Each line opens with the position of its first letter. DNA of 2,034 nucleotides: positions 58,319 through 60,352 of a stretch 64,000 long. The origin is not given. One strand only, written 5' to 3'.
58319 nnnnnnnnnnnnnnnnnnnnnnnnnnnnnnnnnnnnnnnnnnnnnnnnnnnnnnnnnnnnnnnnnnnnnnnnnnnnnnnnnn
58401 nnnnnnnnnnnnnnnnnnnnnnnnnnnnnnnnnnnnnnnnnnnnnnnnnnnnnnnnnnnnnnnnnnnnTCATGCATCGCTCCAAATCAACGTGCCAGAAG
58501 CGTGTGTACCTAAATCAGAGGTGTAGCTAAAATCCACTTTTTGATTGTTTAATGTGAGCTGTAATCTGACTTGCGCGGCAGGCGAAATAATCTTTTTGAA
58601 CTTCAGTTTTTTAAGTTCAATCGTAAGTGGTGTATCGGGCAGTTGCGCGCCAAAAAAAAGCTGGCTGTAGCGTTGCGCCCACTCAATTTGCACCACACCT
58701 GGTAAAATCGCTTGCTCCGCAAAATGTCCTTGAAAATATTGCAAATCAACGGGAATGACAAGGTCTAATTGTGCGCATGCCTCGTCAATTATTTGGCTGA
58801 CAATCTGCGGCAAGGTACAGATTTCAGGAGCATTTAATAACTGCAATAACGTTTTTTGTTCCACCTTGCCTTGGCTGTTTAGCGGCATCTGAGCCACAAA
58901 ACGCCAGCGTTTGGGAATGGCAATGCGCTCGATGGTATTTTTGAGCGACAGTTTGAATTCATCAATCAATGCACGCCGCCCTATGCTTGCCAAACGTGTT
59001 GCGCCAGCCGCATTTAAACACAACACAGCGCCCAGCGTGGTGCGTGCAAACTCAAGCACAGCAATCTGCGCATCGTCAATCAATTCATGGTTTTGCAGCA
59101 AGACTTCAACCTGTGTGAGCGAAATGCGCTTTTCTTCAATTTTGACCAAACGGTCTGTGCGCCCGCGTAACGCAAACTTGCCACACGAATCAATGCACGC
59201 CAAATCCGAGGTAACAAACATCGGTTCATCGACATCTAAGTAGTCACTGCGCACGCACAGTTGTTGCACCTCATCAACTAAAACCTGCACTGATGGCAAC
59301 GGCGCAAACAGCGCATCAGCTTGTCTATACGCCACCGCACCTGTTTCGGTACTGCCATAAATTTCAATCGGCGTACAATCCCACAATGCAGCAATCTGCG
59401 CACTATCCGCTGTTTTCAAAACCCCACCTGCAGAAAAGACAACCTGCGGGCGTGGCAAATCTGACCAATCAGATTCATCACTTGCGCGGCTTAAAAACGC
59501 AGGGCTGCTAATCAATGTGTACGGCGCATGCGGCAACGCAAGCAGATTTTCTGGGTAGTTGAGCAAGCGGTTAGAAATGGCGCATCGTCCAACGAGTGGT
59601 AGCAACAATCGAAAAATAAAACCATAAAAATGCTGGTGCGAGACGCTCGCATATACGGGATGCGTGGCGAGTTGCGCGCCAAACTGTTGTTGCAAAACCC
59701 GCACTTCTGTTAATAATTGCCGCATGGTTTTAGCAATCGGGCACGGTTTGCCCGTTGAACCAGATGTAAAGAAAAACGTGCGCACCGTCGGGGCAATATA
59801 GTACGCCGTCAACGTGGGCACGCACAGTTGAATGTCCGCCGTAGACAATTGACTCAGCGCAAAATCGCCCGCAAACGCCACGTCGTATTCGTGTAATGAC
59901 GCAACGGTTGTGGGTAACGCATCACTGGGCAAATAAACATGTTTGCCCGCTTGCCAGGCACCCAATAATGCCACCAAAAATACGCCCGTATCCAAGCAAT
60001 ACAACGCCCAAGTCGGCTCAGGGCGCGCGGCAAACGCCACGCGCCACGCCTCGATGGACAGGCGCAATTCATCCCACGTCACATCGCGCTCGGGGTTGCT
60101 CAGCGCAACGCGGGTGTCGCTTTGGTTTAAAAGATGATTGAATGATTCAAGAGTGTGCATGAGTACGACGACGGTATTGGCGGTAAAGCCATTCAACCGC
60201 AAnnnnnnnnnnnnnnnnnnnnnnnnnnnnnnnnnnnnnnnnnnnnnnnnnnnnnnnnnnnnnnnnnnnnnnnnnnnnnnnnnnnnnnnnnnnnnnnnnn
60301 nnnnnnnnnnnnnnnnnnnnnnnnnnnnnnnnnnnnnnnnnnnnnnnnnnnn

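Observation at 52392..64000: Aryl-polyene (APE)-type lipid-pigment biosynthesis and export cluster, truncated by the window edge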

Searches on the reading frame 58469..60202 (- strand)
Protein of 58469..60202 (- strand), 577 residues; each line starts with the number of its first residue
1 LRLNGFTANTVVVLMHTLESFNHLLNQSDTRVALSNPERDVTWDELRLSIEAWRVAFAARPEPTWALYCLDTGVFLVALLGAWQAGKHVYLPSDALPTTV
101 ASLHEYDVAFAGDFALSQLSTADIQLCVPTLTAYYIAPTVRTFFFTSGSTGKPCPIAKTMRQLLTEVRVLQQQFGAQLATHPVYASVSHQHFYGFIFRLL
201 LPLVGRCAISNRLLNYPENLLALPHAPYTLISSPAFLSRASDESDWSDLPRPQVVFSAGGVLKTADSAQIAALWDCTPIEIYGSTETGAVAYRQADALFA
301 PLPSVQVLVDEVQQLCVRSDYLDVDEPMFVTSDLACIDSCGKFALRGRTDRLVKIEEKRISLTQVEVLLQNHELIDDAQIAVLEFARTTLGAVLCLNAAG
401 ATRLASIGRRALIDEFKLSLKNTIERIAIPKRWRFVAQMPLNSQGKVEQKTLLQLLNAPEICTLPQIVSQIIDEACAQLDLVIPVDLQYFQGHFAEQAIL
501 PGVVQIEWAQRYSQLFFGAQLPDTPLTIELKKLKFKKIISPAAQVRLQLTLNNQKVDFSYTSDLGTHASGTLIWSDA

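Call 6: search_protein_families(library=pfam, proteins=[window:58469-60202:-], max_evalue=0.01)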
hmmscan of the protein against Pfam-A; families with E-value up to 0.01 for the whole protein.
window:58469-60202:- (577 aa): 3 families
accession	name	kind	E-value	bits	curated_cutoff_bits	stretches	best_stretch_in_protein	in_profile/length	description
PF00501.34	AMP-binding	-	2.1e-12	47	29.9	1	142-308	166-347/384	AMP-binding enzyme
PF22818.2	ApeI-like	-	4.5e-10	40.3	28.5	1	480-564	19-99/119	ApeI dehydratase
PF07977.19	FabA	-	2.6e-06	27.5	23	1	483-553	33-112/138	FabA-like domain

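Call 8: search_protein_families(library=ncbifam, proteins=[window:58469-60202:-], max_evalue=0.001)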
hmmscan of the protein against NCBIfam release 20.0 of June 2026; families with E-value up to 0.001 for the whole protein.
window:58469-60202:- (577 aa): 48 families (the best 25 are shown)
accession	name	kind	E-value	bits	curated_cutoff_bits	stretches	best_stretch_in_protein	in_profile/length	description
TIGR02372.1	4_coum_CoA_lig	equivalog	3.5e-23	81.9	334.7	1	136-447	93-385/386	4-coumarate--CoA ligase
TIGR01733.1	AA-adenyl-dom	subfamily_domain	1.5e-16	60.3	317.4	2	140-291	122-277/409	amino acid adenylation domain-containing protein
NF004837.0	PRK06187.1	subfamily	7.2e-13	47.6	476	1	330-454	403-520/531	long-chain-fatty-acid--CoA ligase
TIGR01734.1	D-ala-DACP-lig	equivalog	1.4e-12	46.9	559.85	1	325-455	373-501/504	D-alanine--poly(phosphoribitol) ligase subunit DltA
NF004282.0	PRK05691.1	subfamily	4.4e-12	42.9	4090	1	319-453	4094-4223/4334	non-ribosomal peptide synthase/polyketide synthase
NF003417.0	PRK04813.1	subfamily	2.5e-11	42.8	476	1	326-457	376-504/505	D-alanine--poly(phosphoribitol) ligase subunit DltA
TIGR02188.1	Ac_CoA_lig_AcsA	equivalog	2.7e-11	42.5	724.95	1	318-458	470-607/629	acetate--CoA ligase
NF001208.0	PRK00174.1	subfamily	3.2e-11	42.3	657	1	320-458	488-622/649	acetate--CoA ligase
NF005291.0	PRK06814.1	equivalog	7.1e-10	37.4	1349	1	328-456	1011-1130/1140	acyl-[ACP]--phospholipid O-acyltransferase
TIGR03098.1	ligase_PEP_1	hypoth_equivalog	1.3e-09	37.1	592.35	1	331-452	400-514/517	acyl-CoA ligase (AMP-forming), exosortase A system-associated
NF005662.0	PRK07445.1-4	equivalog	1.4e-09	37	640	1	325-457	338-462/467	O-succinylbenzoic acid--CoA ligase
TIGR03208.1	cyc_hxne_CoA_lg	equivalog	5e-09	35.4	792.3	1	326-449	416-533/538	cyclohexanecarboxylate-CoA ligase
NF005959.0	PRK08043.1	equivalog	1.2e-08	33.7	886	1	326-460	590-715/719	bifunctional acyl-ACP--phospholipid O-acyltransferase/long-chain-fatty-acid--ACP ligase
NF005877.1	PRK07824.1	equivalog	1.6e-08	34.1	345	1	325-454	239-360/362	o-succinylbenzoate--CoA ligase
NF041803.1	NRPS_SolG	exception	1.9e-08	32.3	2200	1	323-453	941-1071/1163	solanimycin non-ribosomal peptide synthetase SolG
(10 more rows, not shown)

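Call 12: find_related_loci(query=window:58469-60160:-, collection=genome_contigs, flank=10000)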
Query window:58469-60160:- (563 aa) in genome_contigs; peptide patterns used: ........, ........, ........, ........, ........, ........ (x = any residue, [..] = any of these).
48 stretches matched a pattern; 3 encode a relative of the query (tblastn E <= 1e-3); 3 distinct loci.
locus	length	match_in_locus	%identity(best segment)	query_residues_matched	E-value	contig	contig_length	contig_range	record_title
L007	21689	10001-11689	94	1-563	0e+0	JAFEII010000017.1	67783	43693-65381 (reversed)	MAG: Hydromonas sp. isolate HYPMRC01 NODE_79_length_67783_cov_42.293601, whole genome shotgun sequence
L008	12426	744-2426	51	1-561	2e-171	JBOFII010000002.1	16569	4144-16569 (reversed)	MAG: Formosimonas sp. isolate WFFMC_MAG_024 k139_329456_flag=0_multi=15.1068_len=16569, whole genome shotgun sequence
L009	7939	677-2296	30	3-549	9e-71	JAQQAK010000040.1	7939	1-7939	MAG: Spirochaetaceae bacterium isolate JB007 k141_148179, whole genome shotgun sequence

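Call 20: search_solved_structures(query=window:58469-60160:-, max_evalue=0.001)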
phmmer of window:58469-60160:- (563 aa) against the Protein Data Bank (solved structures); distinct sequences matched with E-value up to 0.001: 28.
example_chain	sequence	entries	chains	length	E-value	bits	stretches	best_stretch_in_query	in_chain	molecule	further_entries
3esi_A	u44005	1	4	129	3.8e-08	35.6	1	463-547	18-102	uncharacterized protein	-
6qsr_A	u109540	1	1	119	6.6e-08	34.8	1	463-554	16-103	AMP-dependent synthetase and ligase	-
7kcp_A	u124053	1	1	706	3.9e-07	32.2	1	287-459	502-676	Acetyl-coenzyme A synthetase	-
7kq6_A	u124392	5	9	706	4e-07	32.2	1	287-459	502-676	Acetyl-coenzyme A synthetase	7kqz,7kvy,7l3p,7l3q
6lta_A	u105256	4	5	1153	6e-07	31.7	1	312-452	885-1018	Nonribosomal peptide synthetase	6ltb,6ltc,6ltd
6mfy_A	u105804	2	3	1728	1.1e-06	30.8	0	308-438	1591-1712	Linear gramicidin synthase subunit A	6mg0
6mfz_A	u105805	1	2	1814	1.3e-06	30.6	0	308-438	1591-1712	Linear gramicidin synthase subunit A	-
7kdn_A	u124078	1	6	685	1.3e-06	30.6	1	287-446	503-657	Acetyl-coenzyme A synthetase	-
9be3_A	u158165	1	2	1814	1.3e-06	30.5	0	308-438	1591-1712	Linear gramicidin synthase subunit A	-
9meh_A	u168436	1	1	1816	1.3e-06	30.5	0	308-438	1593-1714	Linear gramicidin synthase subunit A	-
9be4_A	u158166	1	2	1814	1.3e-06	30.5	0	308-438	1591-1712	Linear gramicidin synthase subunit A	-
7vhv_D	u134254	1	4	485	1.9e-06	30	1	316-443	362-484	D-alanine--D-alanyl carrier protein ligase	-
7thn_B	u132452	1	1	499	5.5e-06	28.5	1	330-440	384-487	L-proline--[L-prolyl-carrier protein] ligase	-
9up2_A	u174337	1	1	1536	6.2e-06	28.3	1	312-439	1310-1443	PvdL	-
9lcq_A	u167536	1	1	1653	7.4e-06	28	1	312-439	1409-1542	PvdL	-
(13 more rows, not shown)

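Call 21: search_protein_families(library=pfam, proteins=[L007:12546-13085:+], max_evalue=0.001)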
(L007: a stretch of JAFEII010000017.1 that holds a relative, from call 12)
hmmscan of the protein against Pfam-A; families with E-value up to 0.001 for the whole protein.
L007:12546-13085:+ (179 aa): 1 family
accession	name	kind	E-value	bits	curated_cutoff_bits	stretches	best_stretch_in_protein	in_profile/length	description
PF00691.25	OmpA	-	5.4e-12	46.3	27.2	1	84-155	1-76/98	OmpA family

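Call 22: search_protein_families(library=ncbifam, proteins=[L007:12546-13085:+], max_evalue=0.00001)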
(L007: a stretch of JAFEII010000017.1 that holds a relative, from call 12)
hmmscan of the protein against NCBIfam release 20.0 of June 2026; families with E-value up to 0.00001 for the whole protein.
L007:12546-13085:+ (179 aa): 12 families
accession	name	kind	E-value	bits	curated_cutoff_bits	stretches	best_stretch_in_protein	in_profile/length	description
NF053611.1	YiaD_Gzip_OmpA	equivalog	6.5e-14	52.1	175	1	69-176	94-205/206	YiaD family glycine zipper/OmpA-like lipoprotein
NF053612.1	anchor_PA1041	equivalog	1.8e-11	44.4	250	1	59-176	110-234/236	PA1041 family peptidoglycan-binding anchor lipoprotein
NF047726.1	AutTranAdhPGAsTpgA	equivalog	1.4e-09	37.6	350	1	65-158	140-236/268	trimeric autotransporter adhesin/peptidogylcan-associated protein TpgA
NF053613.1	OMP_toxin_LptF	equivalog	1.5e-08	34.6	400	1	63-176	116-244/256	lipotoxin F family OmpA-related lipoprotein LptF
TIGR03789.1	pdsO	hypoth_equivalog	3.4e-08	33.5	152.2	1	81-155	139-215/243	sortase-associated OmpA-like protein PdsO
NF007804.1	PRK10510.1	equivalog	4.9e-08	32.6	307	1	84-177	115-216/219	OmpA family lipoprotein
NF052230.1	T9SS_PorE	exception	2.4e-07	29.4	600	1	55-154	489-590/648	PorE family type IX secretion system protein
NF053585.1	OMP_LP_YfiB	equivalog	3.3e-07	30.3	128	1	84-177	59-160/163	outer membrane lipoprotein YfiB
NF045787.1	OmpABordt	equivalog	4.1e-07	29.9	200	1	49-174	54-186/194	outer membrane protein OmpA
NF008071.1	PRK10808.1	equivalog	2.5e-06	27.1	277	1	85-168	235-323/358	porin OmpA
TIGR03350.1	type_VI_ompA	equivalog_domain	3.2e-06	27.2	139.8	1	69-175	20-135/137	type VI secretion system protein TssL, long form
TIGR02802.1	Pal_lipo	equivalog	3.7e-06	27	125.35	1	83-155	2-76/104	peptidoglycan-associated lipoprotein Pal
